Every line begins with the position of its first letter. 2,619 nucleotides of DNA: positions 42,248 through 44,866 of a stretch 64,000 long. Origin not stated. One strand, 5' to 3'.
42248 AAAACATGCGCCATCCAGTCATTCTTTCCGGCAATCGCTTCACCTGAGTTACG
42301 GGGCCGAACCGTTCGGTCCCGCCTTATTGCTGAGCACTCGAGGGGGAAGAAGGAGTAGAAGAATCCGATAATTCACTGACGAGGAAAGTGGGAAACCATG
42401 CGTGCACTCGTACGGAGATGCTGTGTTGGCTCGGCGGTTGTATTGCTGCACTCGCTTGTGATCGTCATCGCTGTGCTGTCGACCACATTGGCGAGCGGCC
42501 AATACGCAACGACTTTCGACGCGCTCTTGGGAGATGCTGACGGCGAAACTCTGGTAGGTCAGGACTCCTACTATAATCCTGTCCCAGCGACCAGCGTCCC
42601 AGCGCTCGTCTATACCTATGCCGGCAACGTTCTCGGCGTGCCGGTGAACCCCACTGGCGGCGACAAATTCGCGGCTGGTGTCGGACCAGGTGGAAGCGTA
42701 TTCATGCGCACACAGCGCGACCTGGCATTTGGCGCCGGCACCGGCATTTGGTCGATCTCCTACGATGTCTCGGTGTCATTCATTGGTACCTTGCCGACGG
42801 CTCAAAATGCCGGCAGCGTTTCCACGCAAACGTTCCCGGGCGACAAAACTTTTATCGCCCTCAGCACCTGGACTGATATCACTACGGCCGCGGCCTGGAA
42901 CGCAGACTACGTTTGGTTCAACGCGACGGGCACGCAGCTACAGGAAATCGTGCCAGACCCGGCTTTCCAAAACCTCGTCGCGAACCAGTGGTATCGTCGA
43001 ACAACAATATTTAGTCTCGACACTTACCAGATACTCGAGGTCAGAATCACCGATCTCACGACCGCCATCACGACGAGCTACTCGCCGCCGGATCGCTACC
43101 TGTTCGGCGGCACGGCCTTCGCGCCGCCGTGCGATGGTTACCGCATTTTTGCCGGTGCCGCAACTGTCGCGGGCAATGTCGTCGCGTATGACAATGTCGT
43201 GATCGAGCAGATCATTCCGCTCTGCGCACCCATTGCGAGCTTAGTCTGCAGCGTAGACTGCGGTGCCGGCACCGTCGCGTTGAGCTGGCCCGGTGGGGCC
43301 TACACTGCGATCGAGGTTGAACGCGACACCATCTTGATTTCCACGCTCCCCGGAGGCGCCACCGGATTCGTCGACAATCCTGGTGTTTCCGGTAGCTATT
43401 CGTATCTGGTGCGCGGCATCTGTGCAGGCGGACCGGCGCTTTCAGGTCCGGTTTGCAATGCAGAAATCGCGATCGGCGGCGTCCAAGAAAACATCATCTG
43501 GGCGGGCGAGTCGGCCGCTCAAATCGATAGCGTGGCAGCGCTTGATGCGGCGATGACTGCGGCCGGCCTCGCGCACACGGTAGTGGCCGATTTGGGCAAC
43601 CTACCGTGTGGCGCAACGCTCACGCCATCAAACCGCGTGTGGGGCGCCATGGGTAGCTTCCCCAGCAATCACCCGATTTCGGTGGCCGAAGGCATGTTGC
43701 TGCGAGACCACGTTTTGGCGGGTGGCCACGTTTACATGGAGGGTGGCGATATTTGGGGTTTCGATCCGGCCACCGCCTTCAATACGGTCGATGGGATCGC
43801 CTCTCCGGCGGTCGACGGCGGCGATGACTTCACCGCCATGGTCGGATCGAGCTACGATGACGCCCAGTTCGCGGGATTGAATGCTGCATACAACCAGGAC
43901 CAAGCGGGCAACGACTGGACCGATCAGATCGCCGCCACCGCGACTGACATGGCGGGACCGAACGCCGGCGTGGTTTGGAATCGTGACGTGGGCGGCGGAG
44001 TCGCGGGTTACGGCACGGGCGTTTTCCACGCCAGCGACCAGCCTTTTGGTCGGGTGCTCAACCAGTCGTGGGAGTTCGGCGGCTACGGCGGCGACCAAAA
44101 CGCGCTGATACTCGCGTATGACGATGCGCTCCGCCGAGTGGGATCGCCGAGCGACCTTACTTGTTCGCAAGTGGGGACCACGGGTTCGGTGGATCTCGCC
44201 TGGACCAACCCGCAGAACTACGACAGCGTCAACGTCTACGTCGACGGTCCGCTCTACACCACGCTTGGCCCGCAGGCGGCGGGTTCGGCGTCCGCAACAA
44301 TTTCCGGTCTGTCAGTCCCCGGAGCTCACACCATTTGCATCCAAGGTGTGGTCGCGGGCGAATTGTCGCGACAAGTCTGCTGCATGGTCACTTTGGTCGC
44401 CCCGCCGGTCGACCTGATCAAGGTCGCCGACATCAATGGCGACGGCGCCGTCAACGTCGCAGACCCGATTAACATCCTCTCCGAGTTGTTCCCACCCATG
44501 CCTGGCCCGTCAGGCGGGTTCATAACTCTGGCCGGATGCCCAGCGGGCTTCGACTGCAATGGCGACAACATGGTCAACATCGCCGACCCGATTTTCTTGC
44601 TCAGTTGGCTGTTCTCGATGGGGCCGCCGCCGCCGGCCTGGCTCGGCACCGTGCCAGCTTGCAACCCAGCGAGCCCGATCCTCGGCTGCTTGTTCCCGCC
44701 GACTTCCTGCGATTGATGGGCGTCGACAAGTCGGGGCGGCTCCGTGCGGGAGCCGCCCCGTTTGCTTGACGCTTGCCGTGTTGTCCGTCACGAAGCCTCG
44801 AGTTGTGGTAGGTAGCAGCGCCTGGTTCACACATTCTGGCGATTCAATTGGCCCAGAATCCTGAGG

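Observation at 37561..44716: Three adjacent module-bearing genes encode an M14 carboxypeptidase, a BNR sialidase-like propeller and an FN3 protein: possible extracellular glycoprotein-degrading assembly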

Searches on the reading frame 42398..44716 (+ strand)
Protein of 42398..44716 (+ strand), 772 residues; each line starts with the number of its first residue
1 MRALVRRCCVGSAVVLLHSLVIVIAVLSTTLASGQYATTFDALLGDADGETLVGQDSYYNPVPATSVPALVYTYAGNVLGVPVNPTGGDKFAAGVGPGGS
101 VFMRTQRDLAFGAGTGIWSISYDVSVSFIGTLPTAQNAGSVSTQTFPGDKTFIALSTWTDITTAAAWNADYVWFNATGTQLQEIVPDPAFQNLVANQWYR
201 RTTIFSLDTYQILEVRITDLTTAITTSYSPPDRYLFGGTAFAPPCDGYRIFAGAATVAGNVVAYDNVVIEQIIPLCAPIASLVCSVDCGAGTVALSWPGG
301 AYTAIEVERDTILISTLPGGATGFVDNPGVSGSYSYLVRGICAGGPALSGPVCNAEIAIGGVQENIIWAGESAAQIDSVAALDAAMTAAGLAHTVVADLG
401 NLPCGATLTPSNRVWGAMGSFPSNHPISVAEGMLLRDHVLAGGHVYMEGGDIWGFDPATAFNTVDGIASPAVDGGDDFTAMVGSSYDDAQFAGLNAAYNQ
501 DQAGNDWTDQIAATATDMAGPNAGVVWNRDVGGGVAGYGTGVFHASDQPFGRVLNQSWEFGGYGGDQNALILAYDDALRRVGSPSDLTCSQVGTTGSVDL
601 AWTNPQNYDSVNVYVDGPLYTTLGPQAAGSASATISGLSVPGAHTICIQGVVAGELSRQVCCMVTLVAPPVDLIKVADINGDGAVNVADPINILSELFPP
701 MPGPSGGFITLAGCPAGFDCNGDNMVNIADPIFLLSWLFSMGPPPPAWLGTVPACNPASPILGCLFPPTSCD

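Call 3: search_protein_families(library=pfam, proteins=[window:42398-44716:+], max_evalue=0.01)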
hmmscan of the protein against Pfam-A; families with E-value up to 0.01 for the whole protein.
window:42398-44716:+ (772 aa): 0 families

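Call 4: search_protein_families(library=ncbifam, proteins=[window:42398-44716:+], max_evalue=0.01)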
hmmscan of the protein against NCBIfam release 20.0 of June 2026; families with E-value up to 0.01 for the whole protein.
window:42398-44716:+ (772 aa): 0 families

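Call 10: find_encoding_contigs(protein=window:42398-44716:+, flank=10000, max_places=6)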
Protein window:42398-44716:+ (772 aa): no gene with exactly this product is on record in the collection.

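Call 23: search_solved_structures(query=window:42398-44716:+, max_evalue=1, show_alignments=1)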
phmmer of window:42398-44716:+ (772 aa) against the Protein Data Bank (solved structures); distinct sequences matched with E-value up to 1: 1.
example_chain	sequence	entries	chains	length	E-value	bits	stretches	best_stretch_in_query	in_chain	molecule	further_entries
2y3n_B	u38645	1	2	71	0.33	12.4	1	677-737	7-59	CELLULOSOMAL FAMILY-48 PROCESSIVE GLYCOSIDE HYDROLASE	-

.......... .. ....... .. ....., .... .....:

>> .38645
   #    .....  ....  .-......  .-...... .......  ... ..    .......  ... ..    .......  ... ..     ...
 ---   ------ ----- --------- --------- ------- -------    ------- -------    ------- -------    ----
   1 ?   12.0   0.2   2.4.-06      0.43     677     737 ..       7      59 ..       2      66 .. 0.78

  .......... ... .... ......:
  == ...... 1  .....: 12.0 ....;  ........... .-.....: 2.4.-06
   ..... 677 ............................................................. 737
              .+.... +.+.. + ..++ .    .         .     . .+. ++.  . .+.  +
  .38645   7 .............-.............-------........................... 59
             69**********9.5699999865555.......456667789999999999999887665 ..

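Call 40: find_homologous_proteins(query=window:42398-44413:+, max_evalue=0.00001)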
Query window:42398-44413:+ (672 aa): 13 proteins with E <= 0.00001 among 8000 candidates.
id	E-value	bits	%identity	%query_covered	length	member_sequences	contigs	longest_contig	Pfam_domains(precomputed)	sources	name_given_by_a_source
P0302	0.0e+0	1511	100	100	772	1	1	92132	-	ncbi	ncbi:MAG: hypothetical protein ACKVX7_00885 [Planctomycetota bacterium]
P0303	1.1e-228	779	62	84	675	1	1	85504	-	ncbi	ncbi:MAG: dockerin type I repeat-containing protein [Planctomycetota bacterium]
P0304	4.5e-127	443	48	37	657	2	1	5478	-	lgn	-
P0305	1.7e-77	280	53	38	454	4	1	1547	-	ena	-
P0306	5.6e-76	275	54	39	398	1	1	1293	-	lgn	-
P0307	1.8e-71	260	51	36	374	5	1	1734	-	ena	-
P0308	1.3e-69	253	53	34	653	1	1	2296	-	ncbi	-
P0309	1.4e-68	250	58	23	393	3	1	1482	-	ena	-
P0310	1.0e-67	247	60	24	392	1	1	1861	PF26780.1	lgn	-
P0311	8.7e-64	234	50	36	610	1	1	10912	-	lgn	-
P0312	1.5e-59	220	47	37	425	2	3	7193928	-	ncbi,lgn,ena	-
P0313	4.4e-57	212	45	39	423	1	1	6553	-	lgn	-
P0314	7.6e-55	205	41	44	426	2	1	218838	-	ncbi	ncbi:MAG: hypothetical protein R3F29_06050 [Planctomycetota bacterium]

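Call 41: find_encoding_contigs(protein=P0303, flank=10000, max_places=3)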
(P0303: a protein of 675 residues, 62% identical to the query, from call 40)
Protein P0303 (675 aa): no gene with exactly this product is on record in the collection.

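Call 42: find_encoding_contigs(protein=P0312, flank=10000, max_places=3)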
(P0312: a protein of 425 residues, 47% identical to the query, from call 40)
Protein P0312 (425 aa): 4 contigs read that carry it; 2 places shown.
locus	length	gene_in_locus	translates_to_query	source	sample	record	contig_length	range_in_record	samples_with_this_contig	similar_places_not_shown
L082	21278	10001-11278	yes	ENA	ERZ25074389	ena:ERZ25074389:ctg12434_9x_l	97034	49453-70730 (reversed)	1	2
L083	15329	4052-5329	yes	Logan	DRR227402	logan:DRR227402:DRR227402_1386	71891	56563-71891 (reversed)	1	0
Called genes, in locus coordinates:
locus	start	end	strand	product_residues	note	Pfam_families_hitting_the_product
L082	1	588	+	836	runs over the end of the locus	PF00069:Pkinase, PF07714:PK_Tyr_Ser-Thr, PF14531:Kinase-like (faint), PF03781:FGE-sulfatase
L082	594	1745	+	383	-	-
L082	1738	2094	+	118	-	-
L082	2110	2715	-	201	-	PF04191:PEMT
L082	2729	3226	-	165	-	-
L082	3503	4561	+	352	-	-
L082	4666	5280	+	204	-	PF08281:Sigma70_r4_2, PF04545:Sigma70_r4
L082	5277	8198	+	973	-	PF13428:TPR_14 (faint), PF00069:Pkinase, PF07714:PK_Tyr_Ser-Thr, PF13371:TPR_9 (faint), PF14559:TPR_19, PF07719:TPR_2 (weak), PF13432:TPR_16, PF14559:TPR_19, +8 more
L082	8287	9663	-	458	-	-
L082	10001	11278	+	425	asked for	-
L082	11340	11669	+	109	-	-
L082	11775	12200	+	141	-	-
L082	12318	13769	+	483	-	-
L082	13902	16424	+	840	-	-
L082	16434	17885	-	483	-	PF00884:Sulfatase, PF16347:SGSH_C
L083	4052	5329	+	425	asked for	-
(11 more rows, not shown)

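Call 66: predict_structure(alignment_id=A4)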
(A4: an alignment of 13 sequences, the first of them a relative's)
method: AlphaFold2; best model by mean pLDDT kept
length: 772 residues; sequences in the alignment: 13
mean_pLDDT: 57.3   pTM: 0.40
mean pLDDT of the five models: 57.3, 54.9, 52.4, 51.7, 49.9
residues with pLDDT >= 90: 103; 70-90: 191; 50-70: 113; < 50: 365
segments of 3 or more residues with pLDDT < 50: 1-9, 29-32, 274-277, 343-350, 355-379, 385-587, 591-595, 667-677, 683-720, 724-772
pLDDT, mean of each block of 10 residues (from residue 1): 41 66 58 65 92 90 84 92 91 78 83 80 91 83 67 90 92 88 91 96 88 93 90 77 74 70 91 58 63 74 80 83 83 79 48 45 34 43 46 28 30 29 28 26 24 28 27 30 37 41 31 29 29 28 27 23 31 38 40 52 62 76 66 58 71 69 55 41 46 43 29 35 46 38 28 33 31 26
secondary structure, 60 per line:
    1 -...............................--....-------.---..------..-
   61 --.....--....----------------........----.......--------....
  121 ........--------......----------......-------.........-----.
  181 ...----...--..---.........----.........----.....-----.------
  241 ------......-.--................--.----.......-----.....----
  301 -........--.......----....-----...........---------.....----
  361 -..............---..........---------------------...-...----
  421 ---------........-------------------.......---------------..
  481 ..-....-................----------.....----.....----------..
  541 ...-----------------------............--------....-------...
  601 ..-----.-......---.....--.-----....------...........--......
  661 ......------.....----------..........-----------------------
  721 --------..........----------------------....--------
elements in order (helices of 4 or more, strands of 3 or more residues): H2-32 E35-38 E70-73 E90-97 E102-108 E117-128 E137-142 E153-158 E166-174 E180-183 E198-206 E211-219 E224-228 E247-252 E257-272 E280-286 E292-296 E302-309 E312-318 E323-326 E332-342 E352-356 H362-375 H379-388 H430-437 H457-463 H479-482 H484-487 H489-504 H515-519 E524-528 E539-543 H567-578 E587-590 E598-602 E610-615 E619-623 E632-635 E642-652 E655-666 H673-677 H688-697 H729-738 H761-764

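Call 73: find_related_loci(query=A4, collection=metagenome_contigs, flank=10000)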
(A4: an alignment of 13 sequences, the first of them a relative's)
Query A4 (772 aa) in metagenome_contigs; peptide patterns used: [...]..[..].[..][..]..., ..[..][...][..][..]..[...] (x = any residue, [..] = any of these).
260 stretches matched a pattern; 23 encode a relative of the query (tblastn E <= 1e-3); 23 distinct loci.
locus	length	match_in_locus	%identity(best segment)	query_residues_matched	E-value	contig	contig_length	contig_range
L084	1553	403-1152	54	32-276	4e-71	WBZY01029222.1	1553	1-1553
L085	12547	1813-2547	47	27-274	6e-62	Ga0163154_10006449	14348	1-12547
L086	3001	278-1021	48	15-266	1e-62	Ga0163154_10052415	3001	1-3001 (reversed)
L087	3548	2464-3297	43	1-269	2e-58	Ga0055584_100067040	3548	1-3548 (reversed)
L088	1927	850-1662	44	2-269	2e-59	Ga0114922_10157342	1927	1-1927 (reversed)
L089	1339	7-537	56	94-269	8e-59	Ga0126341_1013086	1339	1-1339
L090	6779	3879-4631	46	20-269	3e-55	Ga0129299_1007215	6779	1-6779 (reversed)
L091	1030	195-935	45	35-269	2e-57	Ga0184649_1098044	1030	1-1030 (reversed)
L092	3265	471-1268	44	20-273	6e-53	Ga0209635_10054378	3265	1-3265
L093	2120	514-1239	43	30-274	5e-52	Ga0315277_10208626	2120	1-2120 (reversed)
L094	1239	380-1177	41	32-284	3e-52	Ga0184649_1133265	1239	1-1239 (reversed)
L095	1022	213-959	40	32-281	2e-43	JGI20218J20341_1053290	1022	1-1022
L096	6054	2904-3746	35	5-278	7e-35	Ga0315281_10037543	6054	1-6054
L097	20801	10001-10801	33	6-269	7e-32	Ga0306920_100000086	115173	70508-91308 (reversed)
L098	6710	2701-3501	33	6-269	5e-32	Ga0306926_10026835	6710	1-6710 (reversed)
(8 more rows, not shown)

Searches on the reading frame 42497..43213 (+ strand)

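Call 27: search_protein_families(library=pfam, proteins=[window:42497-43213:+], max_evalue=10)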
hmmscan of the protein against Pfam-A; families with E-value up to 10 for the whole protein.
seq(239 aa): 2 families
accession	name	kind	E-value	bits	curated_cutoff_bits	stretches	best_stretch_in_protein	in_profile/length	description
PF18006.6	SepRS_C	-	0.013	16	26.9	1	38-52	3-17/31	O-phosphoseryl-tRNA synthetase C-terminal domain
PF03967.18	PRCH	-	0.019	15.5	27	1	24-77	70-122/134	Photosynthetic reaction centre, H-chain N-terminal region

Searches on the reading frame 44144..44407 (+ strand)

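Call 27: search_protein_families(library=pfam, proteins=[window:44144-44407:+], max_evalue=10)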
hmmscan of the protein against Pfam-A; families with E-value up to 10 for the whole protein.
seq(88 aa): 3 families
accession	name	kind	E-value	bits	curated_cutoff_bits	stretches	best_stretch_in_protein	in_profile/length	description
PF00041.27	fn3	-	0.027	15.1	25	1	1-72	2-72/84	Fibronectin type III domain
PF16640.11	Big_3_5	-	0.033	15.2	35.5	1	13-64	17-65/88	Bacterial Ig-like domain (group 3)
PF07472.16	PA-IIL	-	0.16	12.8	21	1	19-83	13-76/107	Fucose-binding lectin II (PA-IIL)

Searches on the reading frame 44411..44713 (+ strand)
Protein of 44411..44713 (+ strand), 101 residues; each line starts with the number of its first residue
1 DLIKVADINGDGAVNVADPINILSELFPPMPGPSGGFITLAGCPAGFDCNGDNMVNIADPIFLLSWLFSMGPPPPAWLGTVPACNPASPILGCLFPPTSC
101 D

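Call 8: search_protein_families(library=pfam, proteins=[window:44411-44713:+], max_evalue=10)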
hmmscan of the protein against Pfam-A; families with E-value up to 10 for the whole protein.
seq(101 aa): 3 families
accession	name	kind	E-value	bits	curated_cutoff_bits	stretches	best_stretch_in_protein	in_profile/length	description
PF00404.24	Dockerin_1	-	0.001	19.6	22.9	2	4-18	34-48/57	Dockerin type I domain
PF00036.39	EF-hand_1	-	0.051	13.6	25.4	1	2-16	5-19/29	EF hand domain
PF13202.12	EF-hand_5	-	0.6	10.2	25.9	1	1-16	3-18/25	EF hand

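Call 9: search_protein_families(library=ncbifam, proteins=[window:44411-44713:+], max_evalue=10)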
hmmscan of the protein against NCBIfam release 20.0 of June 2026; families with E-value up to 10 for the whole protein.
seq(101 aa): 0 families
